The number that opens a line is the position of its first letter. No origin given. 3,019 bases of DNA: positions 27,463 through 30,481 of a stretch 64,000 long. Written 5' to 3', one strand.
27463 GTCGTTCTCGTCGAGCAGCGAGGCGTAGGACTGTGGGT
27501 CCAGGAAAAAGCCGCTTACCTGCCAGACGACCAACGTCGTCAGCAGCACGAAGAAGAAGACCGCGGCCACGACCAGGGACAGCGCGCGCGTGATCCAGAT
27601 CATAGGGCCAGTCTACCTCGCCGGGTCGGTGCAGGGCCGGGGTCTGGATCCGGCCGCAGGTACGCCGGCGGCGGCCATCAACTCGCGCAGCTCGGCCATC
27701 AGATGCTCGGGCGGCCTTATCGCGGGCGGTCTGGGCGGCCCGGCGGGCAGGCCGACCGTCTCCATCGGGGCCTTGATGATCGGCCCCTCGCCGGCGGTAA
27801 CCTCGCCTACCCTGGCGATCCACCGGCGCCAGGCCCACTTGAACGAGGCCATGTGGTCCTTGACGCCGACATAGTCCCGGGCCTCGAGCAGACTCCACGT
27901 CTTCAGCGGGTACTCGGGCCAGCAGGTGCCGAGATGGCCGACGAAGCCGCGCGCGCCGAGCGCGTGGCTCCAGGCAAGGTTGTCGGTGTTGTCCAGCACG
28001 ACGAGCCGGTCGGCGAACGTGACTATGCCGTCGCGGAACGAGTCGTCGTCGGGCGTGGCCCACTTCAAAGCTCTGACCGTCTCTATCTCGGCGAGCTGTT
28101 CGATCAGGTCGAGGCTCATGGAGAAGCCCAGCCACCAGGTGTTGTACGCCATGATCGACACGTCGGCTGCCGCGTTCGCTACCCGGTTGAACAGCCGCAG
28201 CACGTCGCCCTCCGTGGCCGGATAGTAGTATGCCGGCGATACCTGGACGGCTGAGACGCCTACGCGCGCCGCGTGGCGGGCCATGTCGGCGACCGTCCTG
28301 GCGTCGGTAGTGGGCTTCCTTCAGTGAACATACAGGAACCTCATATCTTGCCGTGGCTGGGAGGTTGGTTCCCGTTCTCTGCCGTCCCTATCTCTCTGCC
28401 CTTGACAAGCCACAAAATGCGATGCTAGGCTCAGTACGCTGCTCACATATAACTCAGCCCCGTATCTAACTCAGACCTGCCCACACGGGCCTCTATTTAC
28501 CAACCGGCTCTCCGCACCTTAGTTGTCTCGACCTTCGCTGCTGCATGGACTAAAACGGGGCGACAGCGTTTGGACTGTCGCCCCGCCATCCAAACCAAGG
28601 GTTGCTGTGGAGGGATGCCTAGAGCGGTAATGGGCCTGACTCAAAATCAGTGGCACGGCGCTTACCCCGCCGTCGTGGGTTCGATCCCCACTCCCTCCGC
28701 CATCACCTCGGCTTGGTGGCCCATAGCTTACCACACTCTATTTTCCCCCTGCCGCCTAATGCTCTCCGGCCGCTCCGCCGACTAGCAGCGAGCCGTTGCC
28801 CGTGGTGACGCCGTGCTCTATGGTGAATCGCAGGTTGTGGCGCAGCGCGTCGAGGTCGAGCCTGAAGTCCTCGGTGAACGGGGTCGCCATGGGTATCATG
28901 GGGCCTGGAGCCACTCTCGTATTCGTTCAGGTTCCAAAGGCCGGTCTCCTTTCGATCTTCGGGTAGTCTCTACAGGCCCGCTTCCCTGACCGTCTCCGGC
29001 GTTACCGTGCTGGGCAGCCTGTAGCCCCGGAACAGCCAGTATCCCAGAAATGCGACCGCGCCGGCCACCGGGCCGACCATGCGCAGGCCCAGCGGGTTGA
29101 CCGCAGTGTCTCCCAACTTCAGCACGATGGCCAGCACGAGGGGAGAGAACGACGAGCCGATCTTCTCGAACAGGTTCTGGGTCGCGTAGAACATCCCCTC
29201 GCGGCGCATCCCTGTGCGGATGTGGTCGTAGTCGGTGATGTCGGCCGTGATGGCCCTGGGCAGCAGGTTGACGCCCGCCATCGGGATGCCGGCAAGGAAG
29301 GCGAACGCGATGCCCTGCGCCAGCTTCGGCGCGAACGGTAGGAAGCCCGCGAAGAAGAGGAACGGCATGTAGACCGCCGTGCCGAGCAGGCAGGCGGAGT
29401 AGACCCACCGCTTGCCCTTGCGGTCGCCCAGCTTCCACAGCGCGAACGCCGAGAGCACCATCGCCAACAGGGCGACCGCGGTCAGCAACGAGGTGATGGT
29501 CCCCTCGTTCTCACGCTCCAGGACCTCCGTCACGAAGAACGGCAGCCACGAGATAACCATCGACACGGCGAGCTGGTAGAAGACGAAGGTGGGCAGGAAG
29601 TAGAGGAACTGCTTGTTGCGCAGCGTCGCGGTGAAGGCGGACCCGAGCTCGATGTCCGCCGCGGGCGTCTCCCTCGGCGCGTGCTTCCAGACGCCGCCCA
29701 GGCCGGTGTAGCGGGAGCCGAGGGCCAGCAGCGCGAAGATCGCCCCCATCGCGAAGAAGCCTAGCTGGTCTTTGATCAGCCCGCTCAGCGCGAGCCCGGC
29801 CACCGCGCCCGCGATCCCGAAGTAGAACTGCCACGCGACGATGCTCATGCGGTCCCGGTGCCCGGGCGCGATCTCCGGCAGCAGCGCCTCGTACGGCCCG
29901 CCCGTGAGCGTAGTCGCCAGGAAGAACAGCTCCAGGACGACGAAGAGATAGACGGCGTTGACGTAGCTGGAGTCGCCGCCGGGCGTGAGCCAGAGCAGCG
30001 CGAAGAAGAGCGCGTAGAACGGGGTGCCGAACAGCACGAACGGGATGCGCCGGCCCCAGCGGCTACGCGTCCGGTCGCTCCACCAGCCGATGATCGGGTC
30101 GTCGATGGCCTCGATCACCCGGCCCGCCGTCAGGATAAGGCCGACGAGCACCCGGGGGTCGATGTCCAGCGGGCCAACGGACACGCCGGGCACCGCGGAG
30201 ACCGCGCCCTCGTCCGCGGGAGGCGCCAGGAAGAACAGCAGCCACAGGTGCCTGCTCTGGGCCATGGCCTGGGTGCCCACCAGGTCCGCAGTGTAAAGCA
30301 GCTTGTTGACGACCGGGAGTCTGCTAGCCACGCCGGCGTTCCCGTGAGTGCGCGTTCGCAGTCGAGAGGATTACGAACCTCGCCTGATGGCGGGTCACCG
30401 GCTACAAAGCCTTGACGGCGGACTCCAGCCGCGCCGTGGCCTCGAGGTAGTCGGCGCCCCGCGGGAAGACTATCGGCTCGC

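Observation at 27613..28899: A tRNA gene with its own promoter-like box sits inside a disrupted DapA/NAL-family gene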

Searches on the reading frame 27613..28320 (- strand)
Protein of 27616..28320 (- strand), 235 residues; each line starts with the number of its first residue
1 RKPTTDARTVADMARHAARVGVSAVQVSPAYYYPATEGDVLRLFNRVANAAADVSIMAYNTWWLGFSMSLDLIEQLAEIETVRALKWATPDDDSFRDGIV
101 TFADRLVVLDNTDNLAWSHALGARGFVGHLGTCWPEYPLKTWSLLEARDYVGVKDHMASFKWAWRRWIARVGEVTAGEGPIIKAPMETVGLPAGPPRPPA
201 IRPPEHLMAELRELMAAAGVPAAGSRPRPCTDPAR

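Call 8: search_protein_families(library=pfam, proteins=[window:27616-28320:-], max_evalue=0.01)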
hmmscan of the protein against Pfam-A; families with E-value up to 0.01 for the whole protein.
seq(235 aa): 1 family
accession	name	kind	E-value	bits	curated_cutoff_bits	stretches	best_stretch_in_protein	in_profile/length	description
PF00701.28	DHDPS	-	2.6e-10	40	22.1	1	11-200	86-271/289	Dihydrodipicolinate synthetase family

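Call 12: find_homologous_proteins(query=window:27616-28320:-)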
Query seq(235 aa) (235 aa): 91 proteins with E <= 0.001 among 3276 candidates.
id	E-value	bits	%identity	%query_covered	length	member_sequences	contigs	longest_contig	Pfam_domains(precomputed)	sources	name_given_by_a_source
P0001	2.5e-145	500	96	98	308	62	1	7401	PF00701.29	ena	-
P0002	7.0e-137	473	91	98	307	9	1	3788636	PF00701.29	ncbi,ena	-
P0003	3.2e-132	457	90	94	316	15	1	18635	PF00701.29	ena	-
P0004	6.8e-131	453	90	95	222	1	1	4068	PF00701.29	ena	-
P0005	3.5e-119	415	81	93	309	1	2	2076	PF00701.29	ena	-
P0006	6.9e-98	345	67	92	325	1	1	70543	PF00701.29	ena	-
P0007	7.5e-98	345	67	92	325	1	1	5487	PF00701.29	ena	-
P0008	7.8e-98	345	67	92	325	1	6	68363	PF00701.29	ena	-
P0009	7.8e-98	345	67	92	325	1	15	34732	PF00701.29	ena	-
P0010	7.8e-98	345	67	92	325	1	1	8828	PF00701.29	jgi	-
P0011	2.0e-97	344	66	92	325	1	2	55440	PF00701.29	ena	-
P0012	2.0e-97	344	66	92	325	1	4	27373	PF00701.29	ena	-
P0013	2.0e-97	344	66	92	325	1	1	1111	PF00701.29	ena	-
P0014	2.1e-97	343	66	92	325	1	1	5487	PF00701.29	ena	-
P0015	2.3e-97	343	66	92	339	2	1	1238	PF00701.29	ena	-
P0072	5.7e-27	113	95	26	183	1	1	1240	PF00701.29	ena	-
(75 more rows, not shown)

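Call 14: find_encoding_contigs(protein=P0001, flank=10000)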
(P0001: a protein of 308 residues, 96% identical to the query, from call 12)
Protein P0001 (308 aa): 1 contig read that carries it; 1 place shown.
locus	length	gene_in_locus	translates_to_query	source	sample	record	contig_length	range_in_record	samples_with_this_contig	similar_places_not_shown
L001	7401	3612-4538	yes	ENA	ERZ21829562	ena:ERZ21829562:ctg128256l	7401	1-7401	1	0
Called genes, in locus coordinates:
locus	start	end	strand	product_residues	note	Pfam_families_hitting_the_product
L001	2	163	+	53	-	?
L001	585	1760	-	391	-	-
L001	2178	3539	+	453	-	PF07690:MFS_1, PF13347:MFS_2, PF07690:MFS_1 (weak)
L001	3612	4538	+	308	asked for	PF00701:DHDPS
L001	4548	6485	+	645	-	-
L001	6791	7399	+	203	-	?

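Call 15: find_encoding_contigs(protein=P0002, flank=10000)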
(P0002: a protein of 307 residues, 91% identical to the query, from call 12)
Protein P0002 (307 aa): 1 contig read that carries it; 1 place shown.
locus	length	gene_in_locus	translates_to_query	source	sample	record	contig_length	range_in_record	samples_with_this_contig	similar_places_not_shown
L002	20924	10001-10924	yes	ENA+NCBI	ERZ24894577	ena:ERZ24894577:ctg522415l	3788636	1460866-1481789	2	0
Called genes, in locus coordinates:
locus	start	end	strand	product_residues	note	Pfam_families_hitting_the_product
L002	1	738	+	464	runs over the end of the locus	PF01425:Amidase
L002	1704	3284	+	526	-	PF07969:Amidohydro_3, PF01979:Amidohydro_1 (faint)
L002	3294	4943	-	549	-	PF00916:Sulfate_transp, PF01740:STAS (weak)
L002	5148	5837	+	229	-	PF00753:Lactamase_B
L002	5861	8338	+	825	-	PF00501:AMP-binding, PF23562:AMP-binding_C_3 (faint), PF00550:PP-binding (weak), PF01553:Acyltransferase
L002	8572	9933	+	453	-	PF07690:MFS_1, PF13347:MFS_2, PF03209:PUCC (faint)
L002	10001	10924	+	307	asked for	PF00701:DHDPS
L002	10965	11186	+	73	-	PF01527:HTH_Tnp_1, PF13551:HTH_29 (weak)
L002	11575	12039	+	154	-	PF00665:rve, PF13683:rve_3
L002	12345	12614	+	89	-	PF05598:DUF772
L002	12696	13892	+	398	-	PF01609:DDE_Tnp_1, PF13751:DDE_Tnp_1_6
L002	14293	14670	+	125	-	PF01556:DnaJ_C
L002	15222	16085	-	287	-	PF23023:Anti-Pycsar_Apyc1, PF00753:Lactamase_B, PF12706:Lactamase_B_2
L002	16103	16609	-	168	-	-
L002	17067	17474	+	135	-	PF24698:DUF7662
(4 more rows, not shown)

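Call 16: find_encoding_contigs(protein=P0003, flank=10000)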
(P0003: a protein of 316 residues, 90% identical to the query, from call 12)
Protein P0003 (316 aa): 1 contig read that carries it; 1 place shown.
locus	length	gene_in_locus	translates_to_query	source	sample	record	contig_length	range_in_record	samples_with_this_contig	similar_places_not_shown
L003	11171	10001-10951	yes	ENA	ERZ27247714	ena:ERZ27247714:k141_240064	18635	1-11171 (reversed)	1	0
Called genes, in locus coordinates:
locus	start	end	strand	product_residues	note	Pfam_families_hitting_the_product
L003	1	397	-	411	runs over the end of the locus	PF01979:Amidohydro_1, PF07969:Amidohydro_3 (weak)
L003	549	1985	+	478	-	-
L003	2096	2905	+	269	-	PF07274:DUF1440 (faint)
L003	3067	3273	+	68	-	-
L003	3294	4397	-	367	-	PF01408:GFO_IDH_MocA, PF02894:GFO_IDH_MocA_C, PF22725:GFO_IDH_MocA_C3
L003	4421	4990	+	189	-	-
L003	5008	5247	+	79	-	-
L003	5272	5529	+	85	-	PF09335:VTT_dom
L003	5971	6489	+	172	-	PF01425:Amidase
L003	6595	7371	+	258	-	PF01425:Amidase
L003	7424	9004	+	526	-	PF07969:Amidohydro_3, PF01979:Amidohydro_1 (faint)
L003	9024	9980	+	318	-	PF04909:Amidohydro_2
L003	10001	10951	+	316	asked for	PF00701:DHDPS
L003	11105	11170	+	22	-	?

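Call 19: find_encoding_contigs(protein=P0004, flank=10000)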
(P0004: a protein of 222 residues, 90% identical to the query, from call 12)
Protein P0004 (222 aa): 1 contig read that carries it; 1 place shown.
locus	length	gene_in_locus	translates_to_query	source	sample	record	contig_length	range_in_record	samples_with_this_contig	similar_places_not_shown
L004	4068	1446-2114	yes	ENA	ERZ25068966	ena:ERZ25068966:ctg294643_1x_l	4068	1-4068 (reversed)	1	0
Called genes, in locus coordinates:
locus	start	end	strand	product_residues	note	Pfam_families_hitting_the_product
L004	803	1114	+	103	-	PF13347:MFS_2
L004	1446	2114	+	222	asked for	PF00701:DHDPS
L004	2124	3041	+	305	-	-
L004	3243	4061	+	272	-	-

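Call 20: find_encoding_contigs(protein=window:27613-28284:-, flank=10000)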
Protein window:27613-28284:- (223 aa): no gene with exactly this product is on record in the collection.

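Call 101: find_encoding_contigs(protein=P0072, flank=3000)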
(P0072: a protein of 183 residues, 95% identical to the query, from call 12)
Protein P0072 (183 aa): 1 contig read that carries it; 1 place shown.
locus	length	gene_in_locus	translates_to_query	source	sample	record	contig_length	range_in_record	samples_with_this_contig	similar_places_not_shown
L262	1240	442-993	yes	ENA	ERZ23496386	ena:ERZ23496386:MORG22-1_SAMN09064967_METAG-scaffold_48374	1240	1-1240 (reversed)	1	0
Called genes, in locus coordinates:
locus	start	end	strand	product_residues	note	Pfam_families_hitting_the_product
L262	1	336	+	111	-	?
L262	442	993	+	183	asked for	PF00701:DHDPS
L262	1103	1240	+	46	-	?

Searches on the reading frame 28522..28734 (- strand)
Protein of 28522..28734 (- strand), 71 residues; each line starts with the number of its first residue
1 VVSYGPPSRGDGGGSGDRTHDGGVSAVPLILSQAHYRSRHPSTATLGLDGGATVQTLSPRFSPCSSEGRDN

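Call 78: find_homologous_proteins(query=window:28522-28734:-, max_evalue=10)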
Query seq(71 aa): 1 candidates shared short words with the query, none scored E <= 10.

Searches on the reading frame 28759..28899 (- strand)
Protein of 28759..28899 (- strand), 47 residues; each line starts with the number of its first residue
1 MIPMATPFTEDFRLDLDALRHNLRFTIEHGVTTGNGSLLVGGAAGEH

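Call 8: search_protein_families(library=pfam, proteins=[window:28759-28899:-], max_evalue=0.01)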
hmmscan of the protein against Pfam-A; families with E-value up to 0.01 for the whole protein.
seq(47 aa): 1 family
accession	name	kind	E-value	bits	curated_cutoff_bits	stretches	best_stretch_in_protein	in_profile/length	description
PF00701.28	DHDPS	-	0.00015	21.1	22.1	1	2-46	7-47/289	Dihydrodipicolinate synthetase family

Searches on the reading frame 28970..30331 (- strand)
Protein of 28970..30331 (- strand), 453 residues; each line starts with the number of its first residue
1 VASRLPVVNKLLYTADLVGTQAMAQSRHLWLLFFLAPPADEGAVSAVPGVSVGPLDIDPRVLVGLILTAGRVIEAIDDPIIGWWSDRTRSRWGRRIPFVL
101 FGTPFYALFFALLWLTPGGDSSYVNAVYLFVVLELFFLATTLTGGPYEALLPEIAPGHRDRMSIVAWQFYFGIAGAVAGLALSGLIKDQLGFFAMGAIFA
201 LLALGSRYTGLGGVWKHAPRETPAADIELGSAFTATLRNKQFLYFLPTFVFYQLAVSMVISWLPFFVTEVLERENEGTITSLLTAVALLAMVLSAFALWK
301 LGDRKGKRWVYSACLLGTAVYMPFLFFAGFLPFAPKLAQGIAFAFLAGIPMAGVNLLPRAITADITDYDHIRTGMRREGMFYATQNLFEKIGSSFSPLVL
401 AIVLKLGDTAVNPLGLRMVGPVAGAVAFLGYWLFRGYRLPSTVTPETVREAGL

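Call 8: search_protein_families(library=pfam, proteins=[window:28970-30331:-], max_evalue=0.01)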
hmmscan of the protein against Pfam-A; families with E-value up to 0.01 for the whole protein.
window:28970-30331:- (453 aa): 3 families
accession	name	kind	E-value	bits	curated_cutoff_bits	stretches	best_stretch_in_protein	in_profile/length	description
PF13347.12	MFS_2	-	1.1e-54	186.1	27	1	61-408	33-385/427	MFS/sugar transport protein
PF07690.21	MFS_1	-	1.8e-16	60.5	33.4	2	56-270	28-231/347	Major Facilitator Superfamily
PF01306.25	LacY_symp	-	4.5e-05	22.9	24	1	235-358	2-120/413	LacY proton/sugar symporter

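Call 28: find_encoding_contigs(protein=window:28970-30331:-, flank=6000, max_places=10)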
Protein window:28970-30331:- (453 aa): no gene with exactly this product is on record in the collection.
